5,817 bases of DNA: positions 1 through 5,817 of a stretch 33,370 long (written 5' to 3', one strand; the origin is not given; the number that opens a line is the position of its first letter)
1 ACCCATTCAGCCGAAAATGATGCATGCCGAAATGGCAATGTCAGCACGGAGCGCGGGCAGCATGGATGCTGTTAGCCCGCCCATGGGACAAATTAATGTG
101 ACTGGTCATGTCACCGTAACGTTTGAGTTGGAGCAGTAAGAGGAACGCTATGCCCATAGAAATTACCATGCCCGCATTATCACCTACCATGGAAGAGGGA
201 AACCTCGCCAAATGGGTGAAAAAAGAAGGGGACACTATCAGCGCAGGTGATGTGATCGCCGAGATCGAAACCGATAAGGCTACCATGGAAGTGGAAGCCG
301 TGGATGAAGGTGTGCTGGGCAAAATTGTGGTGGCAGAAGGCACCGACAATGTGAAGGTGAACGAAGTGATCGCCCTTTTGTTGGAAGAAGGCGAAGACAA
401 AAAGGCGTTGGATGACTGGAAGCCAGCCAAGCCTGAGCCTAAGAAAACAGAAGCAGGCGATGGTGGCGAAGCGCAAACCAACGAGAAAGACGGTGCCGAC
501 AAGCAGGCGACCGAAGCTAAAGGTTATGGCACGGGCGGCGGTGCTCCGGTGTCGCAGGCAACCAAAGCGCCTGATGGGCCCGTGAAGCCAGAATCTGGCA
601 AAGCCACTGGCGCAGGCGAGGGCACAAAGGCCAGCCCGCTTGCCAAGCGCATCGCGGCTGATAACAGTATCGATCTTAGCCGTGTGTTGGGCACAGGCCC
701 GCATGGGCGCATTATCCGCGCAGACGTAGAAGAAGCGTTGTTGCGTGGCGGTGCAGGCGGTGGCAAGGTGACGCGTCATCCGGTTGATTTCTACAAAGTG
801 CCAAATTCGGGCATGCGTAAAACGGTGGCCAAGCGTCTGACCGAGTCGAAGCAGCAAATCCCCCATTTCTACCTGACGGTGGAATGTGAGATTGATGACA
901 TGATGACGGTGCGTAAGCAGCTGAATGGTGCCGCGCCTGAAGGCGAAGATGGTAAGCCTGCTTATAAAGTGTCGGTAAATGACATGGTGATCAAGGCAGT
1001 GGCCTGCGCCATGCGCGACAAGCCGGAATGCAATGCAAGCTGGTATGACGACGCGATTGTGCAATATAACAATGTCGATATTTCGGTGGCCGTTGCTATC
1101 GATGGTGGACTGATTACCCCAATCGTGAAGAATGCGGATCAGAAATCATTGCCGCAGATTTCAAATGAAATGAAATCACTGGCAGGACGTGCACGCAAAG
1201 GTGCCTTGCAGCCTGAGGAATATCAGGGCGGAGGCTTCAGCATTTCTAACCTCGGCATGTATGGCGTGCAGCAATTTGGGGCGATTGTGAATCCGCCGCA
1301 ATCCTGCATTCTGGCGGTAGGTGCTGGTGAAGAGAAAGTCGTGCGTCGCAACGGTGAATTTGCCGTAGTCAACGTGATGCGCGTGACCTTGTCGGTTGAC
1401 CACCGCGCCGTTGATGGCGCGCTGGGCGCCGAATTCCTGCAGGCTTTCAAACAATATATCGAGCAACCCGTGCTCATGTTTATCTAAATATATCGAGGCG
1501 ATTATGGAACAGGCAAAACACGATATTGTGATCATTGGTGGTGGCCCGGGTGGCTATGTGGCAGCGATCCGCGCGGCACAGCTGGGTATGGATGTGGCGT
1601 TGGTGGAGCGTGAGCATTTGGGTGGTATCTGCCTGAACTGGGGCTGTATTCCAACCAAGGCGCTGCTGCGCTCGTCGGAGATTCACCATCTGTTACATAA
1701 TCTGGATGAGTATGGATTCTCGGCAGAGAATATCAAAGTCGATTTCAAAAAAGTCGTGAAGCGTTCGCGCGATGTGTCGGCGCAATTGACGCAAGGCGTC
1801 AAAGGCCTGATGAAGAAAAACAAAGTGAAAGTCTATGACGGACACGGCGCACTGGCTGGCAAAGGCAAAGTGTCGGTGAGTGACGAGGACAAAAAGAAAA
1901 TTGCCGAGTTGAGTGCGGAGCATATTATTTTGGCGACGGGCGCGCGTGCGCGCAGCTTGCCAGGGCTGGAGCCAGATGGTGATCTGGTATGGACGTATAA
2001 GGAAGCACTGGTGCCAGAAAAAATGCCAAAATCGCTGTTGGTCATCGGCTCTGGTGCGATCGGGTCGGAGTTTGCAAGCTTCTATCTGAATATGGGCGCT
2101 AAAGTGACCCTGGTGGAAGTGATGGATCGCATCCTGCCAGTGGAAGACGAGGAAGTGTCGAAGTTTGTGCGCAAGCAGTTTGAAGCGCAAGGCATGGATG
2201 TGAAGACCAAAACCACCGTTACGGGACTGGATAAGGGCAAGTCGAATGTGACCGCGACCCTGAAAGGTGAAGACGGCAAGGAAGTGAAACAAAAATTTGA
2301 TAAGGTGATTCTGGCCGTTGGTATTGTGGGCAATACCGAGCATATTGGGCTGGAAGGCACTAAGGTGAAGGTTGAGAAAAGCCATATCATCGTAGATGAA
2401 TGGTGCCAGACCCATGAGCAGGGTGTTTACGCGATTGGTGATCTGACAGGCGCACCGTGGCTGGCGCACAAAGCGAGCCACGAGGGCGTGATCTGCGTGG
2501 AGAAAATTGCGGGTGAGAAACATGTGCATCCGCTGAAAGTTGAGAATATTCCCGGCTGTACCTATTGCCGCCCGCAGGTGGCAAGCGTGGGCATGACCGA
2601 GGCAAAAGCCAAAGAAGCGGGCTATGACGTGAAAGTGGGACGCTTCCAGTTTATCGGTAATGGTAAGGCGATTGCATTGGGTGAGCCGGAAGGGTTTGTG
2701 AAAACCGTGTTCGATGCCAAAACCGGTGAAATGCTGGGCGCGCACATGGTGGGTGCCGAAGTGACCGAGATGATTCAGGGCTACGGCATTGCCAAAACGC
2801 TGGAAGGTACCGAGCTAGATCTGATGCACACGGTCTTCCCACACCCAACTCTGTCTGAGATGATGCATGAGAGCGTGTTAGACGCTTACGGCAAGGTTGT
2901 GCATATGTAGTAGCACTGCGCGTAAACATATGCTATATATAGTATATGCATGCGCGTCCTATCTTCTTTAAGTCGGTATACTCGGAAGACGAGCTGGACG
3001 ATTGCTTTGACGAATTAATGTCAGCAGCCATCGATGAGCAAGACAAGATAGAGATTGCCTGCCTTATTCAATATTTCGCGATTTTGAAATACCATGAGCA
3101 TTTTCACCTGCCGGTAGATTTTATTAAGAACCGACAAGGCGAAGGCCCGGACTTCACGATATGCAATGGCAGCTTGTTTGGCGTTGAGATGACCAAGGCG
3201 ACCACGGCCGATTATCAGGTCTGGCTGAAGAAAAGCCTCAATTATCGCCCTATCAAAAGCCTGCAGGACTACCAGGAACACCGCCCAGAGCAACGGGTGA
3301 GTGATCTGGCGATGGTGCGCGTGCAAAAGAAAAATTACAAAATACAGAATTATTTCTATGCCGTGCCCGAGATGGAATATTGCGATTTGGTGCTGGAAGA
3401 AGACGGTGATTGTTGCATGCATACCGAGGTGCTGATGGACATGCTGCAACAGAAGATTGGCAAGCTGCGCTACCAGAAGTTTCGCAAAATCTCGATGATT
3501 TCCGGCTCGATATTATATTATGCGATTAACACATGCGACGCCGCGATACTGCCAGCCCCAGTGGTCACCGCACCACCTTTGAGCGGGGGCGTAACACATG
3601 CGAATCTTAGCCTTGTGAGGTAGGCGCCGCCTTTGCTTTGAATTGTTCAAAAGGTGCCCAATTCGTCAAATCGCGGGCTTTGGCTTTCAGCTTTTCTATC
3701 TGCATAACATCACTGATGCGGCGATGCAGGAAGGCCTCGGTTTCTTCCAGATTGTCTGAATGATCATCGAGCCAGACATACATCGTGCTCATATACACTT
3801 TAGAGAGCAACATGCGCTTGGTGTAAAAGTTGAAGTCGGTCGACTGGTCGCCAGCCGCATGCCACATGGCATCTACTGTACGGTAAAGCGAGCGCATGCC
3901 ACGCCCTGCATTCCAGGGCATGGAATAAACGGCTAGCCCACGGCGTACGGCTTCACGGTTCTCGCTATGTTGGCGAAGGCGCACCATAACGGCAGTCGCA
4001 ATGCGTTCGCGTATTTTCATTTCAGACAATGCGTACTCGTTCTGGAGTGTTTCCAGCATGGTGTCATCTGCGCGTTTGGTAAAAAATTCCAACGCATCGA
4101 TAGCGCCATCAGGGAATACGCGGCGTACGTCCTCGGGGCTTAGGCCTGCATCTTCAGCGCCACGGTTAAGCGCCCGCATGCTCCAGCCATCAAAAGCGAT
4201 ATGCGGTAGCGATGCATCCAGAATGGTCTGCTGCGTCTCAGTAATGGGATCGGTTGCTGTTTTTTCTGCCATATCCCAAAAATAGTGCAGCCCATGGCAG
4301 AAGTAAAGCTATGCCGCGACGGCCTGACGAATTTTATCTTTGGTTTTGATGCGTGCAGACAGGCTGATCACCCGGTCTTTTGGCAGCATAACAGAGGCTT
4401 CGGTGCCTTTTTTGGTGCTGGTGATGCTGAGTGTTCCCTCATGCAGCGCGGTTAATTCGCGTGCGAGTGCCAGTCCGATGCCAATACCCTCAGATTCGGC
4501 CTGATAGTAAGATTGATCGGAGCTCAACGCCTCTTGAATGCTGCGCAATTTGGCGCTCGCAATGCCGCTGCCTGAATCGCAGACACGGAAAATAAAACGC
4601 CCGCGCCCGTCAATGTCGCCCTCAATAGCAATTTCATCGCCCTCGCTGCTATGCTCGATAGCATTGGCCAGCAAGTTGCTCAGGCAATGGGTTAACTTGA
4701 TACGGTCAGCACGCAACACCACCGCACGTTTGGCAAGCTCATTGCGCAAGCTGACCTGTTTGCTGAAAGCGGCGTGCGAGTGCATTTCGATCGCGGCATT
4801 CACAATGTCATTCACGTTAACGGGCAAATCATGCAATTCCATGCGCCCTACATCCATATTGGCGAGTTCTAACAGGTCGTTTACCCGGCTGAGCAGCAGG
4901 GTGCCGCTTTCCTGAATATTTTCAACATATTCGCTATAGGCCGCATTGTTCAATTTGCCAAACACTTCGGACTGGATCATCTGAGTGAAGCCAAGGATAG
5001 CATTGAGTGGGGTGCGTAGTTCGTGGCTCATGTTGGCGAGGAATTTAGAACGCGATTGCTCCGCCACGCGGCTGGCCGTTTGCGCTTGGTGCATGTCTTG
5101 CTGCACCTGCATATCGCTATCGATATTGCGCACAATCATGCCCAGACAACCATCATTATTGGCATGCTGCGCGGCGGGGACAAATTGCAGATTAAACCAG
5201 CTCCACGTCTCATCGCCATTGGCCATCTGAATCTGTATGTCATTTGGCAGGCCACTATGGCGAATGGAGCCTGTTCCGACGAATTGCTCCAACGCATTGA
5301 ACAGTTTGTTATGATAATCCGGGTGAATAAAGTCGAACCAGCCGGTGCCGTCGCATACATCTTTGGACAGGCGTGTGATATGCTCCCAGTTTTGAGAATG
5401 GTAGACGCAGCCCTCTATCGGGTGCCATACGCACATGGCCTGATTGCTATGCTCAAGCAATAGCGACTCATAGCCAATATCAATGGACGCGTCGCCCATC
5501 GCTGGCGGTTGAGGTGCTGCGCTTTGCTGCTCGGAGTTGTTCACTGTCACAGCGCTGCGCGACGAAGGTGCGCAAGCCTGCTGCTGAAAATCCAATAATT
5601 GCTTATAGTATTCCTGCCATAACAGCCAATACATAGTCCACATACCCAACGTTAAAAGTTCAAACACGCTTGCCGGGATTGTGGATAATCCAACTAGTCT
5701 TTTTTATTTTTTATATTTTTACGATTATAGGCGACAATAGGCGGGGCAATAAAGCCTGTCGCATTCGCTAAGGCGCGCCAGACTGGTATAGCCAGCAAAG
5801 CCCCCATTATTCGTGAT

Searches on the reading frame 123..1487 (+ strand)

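Call 7: search_protein_families(library=pfam, proteins=[window:123-1487:+], max_evalue=0.001)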
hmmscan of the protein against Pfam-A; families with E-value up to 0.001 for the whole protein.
window:123-1487:+ (454 aa): 3 families
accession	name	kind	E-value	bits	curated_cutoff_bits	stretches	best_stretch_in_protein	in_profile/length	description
PF00198.28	2-oxoacid_dh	-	1.9e-84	283.2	23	1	225-453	6-231/232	2-oxoacid dehydrogenases acyltransferase (catalytic domain)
PF00364.28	Biotin_lipoyl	-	4.2e-19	68.6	22.1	1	13-85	2-72/73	Biotin-requiring enzyme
PF02817.22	E3_binding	-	5.1e-15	55.8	23.7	1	169-203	2-36/36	e3 binding domain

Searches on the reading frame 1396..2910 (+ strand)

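Call 7: search_protein_families(library=pfam, proteins=[window:1396-2910:+], max_evalue=0.001)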
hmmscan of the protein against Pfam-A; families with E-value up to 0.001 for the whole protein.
window:1396-2910:+ (504 aa): 17 families
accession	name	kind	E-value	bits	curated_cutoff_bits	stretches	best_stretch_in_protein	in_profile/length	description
PF07992.20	Pyr_redox_2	-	9.6e-70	235.7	26.1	1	42-364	1-291/291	Pyridine nucleotide-disulphide oxidoreductase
PF02852.28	Pyr_redox_dim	-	1.9e-36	125.1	25.3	1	385-493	1-109/110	Pyridine nucleotide-disulphide oxidoreductase, dimerisation domain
PF00070.33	Pyr_redox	-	3.8e-22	79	22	1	214-286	2-75/82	Pyridine nucleotide-disulphide oxidoreductase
PF13738.12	Pyr_redox_3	-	5e-14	52.7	30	1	45-348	1-305/305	Pyridine nucleotide-disulphide oxidoreductase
PF01266.30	DAO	-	2.7e-13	50.6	27.9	1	43-76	1-35/353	FAD dependent oxidoreductase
PF12831.13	FAD_oxidored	-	2.4e-10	40.8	27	1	43-78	1-37/416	FAD dependent oxidoreductase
PF01134.28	GIDA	-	1.4e-08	34.6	22.1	1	43-118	1-75/391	Glucose inhibited division protein A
PF13450.12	NAD_binding_8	-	3.2e-08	34.2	21.9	1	46-79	1-35/68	NAD(P)-binding Rossmann-like domain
PF03486.20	HI0933_like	-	1e-06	28.9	50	1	43-73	2-32/244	HI0933-like protein Rossmann domain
PF00890.30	FAD_binding_2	-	1e-06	28.7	20.4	1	43-81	1-39/414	FAD binding domain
PF01494.25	FAD_binding_3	-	7.2e-06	25.9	22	0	43-73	3-33/349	FAD binding domain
PF01946.23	Thi4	-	1.6e-05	24.7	26.2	1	29-131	5-103/235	Thi4 family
PF01262.27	AlaDh_PNT_C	-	2.8e-05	24.1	23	0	206-312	23-104/214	Alanine dehydrogenase/PNT, C-terminal domain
PF02826.25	2-Hacid_dh_C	-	3.8e-05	23.6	25.1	0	200-246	25-71/178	D-isomer specific 2-hydroxyacid dehydrogenase, NAD binding domain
PF13434.12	Lys_Orn_oxgnase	-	4.9e-05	23.1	21.3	0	159-271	134-247/339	L-lysine 6-monooxygenase/L-ornithine 5-monooxygenase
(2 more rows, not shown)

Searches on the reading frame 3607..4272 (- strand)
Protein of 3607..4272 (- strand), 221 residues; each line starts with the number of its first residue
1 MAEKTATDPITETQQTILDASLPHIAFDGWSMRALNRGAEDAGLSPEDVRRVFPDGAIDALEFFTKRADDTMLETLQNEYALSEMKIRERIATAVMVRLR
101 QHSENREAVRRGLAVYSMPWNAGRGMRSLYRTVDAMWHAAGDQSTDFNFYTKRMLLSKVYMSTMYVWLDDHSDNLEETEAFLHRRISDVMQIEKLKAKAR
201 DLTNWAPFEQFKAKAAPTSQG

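Call 7: search_protein_families(library=pfam, proteins=[window:3607-4272:-], max_evalue=0.001)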
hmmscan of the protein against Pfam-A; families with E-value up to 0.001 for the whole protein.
window:3607-4272:- (221 aa): 1 family
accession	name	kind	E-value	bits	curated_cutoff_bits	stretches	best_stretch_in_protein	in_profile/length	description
PF08511.16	COQ9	-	4.3e-29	100.4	20.5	1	124-193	3-72/72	COQ9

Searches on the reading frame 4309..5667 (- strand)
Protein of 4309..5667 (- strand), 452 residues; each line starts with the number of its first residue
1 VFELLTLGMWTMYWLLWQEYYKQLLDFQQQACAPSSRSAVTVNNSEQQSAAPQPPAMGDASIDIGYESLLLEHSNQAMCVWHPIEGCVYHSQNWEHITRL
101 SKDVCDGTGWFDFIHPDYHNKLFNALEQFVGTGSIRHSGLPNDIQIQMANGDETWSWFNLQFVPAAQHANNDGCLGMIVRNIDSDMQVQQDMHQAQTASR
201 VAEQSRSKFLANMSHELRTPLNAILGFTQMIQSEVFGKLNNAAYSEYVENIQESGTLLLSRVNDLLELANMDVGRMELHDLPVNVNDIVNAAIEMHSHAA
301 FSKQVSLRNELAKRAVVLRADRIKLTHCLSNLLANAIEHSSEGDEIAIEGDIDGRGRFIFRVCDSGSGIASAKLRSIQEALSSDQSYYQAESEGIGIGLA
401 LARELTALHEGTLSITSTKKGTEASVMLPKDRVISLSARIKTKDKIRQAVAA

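Call 7: search_protein_families(library=pfam, proteins=[window:4309-5667:-], max_evalue=0.001)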
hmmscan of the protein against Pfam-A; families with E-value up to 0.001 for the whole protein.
window:4309-5667:- (452 aa): 5 families
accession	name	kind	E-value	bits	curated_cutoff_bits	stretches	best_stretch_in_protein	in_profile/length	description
PF02518.31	HATPase_c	-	6e-20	72.2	26.4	1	321-431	2-110/111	Histidine kinase-, DNA gyrase B-, and HSP90-like ATPase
PF00512.31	HisKA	-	2.6e-18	66.3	26.9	1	205-272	1-64/66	His Kinase A (phospho-acceptor) domain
PF13581.12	HATPase_c_2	-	8.1e-05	23.1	27.4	1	310-408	17-111/127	Histidine kinase-like ATPase domain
PF08447.18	PAS_3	-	0.00013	22.6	25.6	1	88-164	2-74/89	PAS fold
PF14501.12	HATPase_c_5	-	0.00085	19.6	22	0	323-429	4-102/102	GHKL domain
